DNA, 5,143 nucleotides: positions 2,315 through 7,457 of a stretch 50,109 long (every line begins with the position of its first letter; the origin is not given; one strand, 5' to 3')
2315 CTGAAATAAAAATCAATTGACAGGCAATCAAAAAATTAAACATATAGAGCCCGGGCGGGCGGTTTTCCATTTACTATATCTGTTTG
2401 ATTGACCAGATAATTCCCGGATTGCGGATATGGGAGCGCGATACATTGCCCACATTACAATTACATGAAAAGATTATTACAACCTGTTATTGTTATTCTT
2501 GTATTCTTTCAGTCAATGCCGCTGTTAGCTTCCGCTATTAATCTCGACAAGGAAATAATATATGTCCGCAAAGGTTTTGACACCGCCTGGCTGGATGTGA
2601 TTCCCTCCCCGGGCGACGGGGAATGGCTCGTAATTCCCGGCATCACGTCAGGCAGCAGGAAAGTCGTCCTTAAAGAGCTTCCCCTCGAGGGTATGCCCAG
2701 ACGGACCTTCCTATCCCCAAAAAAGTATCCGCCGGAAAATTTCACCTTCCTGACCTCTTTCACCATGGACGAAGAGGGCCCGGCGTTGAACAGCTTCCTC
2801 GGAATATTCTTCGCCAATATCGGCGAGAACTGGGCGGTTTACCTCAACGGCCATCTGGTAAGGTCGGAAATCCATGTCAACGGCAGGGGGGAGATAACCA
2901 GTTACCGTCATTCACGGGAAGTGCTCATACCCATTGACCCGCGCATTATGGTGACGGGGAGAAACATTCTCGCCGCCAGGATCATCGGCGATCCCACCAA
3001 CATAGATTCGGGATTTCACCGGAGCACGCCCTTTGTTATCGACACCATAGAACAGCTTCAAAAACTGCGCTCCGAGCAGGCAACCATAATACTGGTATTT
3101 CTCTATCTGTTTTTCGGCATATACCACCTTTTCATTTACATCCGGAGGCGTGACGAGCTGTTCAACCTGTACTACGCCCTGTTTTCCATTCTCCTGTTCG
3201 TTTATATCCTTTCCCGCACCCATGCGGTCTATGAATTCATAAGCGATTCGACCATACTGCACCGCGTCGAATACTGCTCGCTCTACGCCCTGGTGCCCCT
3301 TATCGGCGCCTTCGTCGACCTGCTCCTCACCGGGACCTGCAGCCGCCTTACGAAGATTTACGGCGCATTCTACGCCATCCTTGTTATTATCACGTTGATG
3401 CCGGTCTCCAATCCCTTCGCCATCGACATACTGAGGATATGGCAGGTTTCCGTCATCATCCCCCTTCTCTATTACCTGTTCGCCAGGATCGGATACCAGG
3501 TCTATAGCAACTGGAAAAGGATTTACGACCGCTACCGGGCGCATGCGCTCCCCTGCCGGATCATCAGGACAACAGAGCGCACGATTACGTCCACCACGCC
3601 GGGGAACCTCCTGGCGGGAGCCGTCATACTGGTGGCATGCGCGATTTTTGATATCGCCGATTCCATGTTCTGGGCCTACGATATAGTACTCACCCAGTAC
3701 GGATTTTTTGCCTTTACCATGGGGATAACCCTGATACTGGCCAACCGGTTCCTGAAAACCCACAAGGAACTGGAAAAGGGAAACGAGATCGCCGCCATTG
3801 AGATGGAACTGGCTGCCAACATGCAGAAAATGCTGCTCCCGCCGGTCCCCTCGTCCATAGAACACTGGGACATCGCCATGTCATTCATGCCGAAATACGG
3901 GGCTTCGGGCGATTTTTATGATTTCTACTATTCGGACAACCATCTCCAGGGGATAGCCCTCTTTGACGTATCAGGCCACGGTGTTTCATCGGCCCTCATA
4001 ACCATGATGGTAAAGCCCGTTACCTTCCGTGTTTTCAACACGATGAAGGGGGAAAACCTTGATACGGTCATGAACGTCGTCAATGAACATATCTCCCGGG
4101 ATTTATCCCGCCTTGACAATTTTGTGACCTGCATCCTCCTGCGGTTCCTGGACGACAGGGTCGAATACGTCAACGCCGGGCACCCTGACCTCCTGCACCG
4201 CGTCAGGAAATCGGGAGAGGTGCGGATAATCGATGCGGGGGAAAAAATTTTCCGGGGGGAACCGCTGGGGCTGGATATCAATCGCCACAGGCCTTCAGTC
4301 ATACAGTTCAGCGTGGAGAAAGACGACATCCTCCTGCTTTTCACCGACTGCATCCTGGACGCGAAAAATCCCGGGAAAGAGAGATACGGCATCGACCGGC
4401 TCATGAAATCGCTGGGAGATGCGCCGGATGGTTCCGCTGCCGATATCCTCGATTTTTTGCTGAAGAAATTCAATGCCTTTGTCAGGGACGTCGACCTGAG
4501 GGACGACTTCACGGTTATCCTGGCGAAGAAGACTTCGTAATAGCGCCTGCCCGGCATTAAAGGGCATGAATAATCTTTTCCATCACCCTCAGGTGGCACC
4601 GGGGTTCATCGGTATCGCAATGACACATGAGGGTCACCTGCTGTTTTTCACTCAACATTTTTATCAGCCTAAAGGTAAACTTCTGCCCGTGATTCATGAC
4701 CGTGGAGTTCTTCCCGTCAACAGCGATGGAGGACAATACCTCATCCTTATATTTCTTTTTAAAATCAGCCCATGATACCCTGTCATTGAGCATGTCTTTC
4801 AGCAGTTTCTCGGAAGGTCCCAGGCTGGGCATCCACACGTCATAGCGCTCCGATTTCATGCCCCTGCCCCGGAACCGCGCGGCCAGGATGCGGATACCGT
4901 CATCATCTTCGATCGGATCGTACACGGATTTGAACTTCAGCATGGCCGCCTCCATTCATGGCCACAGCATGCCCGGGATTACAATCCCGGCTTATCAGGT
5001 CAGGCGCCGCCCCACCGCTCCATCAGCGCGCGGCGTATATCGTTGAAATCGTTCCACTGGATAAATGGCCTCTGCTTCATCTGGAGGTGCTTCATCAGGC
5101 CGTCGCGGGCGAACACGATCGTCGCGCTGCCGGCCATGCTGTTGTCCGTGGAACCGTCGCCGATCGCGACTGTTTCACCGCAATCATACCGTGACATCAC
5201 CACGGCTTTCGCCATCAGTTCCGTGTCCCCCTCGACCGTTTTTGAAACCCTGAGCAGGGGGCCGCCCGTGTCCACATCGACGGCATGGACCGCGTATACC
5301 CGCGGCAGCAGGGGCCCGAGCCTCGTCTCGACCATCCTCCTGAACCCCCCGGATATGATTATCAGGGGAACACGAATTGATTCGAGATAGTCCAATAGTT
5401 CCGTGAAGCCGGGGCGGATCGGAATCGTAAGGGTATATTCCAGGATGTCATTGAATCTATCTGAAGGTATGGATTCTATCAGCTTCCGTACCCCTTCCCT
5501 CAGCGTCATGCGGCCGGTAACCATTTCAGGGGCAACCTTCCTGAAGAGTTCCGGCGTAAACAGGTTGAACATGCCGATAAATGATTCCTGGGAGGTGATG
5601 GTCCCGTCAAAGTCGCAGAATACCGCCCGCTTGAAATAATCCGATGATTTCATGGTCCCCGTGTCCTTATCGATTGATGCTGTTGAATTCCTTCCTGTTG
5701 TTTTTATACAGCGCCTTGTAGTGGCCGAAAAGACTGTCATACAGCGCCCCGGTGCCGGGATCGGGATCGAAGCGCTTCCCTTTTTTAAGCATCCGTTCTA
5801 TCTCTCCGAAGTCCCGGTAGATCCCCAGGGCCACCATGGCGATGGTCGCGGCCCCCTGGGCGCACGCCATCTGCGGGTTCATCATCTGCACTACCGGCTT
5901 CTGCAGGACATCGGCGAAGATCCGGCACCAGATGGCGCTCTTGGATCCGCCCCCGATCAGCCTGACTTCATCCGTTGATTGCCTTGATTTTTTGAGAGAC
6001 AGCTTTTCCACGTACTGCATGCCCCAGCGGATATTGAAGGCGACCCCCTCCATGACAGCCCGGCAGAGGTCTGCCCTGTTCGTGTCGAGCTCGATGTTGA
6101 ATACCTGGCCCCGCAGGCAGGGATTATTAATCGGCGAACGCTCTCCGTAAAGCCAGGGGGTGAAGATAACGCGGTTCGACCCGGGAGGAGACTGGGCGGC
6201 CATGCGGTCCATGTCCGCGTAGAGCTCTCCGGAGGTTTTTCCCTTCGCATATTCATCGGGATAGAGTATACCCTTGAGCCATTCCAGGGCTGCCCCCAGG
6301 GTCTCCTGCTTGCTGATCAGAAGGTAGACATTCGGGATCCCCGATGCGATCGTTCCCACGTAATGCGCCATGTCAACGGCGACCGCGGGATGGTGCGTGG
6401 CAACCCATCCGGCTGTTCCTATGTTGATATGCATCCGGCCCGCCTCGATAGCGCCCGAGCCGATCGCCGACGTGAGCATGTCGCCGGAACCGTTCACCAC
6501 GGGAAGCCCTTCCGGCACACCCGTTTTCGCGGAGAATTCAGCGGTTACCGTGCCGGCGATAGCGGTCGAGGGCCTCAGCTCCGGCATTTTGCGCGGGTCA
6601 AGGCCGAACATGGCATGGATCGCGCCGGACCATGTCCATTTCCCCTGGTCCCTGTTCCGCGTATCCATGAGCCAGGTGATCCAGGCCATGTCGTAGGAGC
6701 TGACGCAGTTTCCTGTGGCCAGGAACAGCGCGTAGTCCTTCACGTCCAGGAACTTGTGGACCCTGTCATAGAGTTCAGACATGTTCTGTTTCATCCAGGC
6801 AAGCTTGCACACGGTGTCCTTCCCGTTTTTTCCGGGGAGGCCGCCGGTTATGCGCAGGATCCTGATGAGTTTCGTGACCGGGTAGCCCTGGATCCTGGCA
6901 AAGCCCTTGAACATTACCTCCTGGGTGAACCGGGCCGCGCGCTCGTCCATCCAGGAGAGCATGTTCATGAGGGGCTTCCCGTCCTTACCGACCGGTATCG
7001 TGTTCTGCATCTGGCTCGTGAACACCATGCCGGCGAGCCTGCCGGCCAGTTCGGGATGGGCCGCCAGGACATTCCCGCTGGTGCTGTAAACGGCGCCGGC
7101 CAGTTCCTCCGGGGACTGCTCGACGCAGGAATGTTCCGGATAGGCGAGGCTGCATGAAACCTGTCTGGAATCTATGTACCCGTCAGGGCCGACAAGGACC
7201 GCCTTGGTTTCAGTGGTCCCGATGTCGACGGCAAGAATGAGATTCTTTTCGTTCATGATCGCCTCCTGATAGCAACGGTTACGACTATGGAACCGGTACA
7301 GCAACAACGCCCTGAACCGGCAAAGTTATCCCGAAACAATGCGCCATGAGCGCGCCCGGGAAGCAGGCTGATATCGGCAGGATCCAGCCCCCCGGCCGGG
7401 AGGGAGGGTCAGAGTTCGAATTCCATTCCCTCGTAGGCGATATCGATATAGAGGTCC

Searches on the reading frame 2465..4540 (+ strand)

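Call 44: search_protein_families(library=pfam, proteins=[window:2465-4540:+], max_evalue=0.00001)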
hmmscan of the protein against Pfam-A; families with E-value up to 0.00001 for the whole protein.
window:2465-4540:+ (691 aa): 1 family
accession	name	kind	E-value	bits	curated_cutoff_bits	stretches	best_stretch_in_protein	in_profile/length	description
PF07228.17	SpoIIE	-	8.1e-30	104.6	25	1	496-688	6-190/192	Stage II sporulation protein E (SpoIIE)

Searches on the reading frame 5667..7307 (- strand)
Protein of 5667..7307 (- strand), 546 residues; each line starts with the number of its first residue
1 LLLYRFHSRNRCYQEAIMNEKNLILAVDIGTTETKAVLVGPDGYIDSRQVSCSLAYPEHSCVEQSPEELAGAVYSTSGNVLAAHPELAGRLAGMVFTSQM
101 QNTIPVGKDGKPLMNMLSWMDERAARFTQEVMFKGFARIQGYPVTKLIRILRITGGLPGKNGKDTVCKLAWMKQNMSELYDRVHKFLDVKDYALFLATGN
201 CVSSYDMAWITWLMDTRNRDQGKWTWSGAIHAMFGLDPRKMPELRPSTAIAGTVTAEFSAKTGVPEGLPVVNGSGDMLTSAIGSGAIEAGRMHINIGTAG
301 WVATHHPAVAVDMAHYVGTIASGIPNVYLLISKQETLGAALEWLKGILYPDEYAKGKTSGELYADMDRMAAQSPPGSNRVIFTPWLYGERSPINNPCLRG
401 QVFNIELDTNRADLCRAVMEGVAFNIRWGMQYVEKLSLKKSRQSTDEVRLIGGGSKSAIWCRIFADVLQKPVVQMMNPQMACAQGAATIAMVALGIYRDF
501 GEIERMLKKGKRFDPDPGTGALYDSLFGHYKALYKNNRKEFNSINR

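Call 44: search_protein_families(library=pfam, proteins=[window:5667-7307:-], max_evalue=0.00001)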
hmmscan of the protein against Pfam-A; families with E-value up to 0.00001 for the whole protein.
window:5667-7307:- (546 aa): 2 families
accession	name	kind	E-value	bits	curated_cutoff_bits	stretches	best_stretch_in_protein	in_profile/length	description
PF00370.27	FGGY_N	-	1.4e-35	123.5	28.8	1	24-283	2-245/245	FGGY family of carbohydrate kinases, N-terminal domain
PF02782.22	FGGY_C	-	4.4e-30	105.4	27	1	315-493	24-197/198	FGGY family of carbohydrate kinases, C-terminal domain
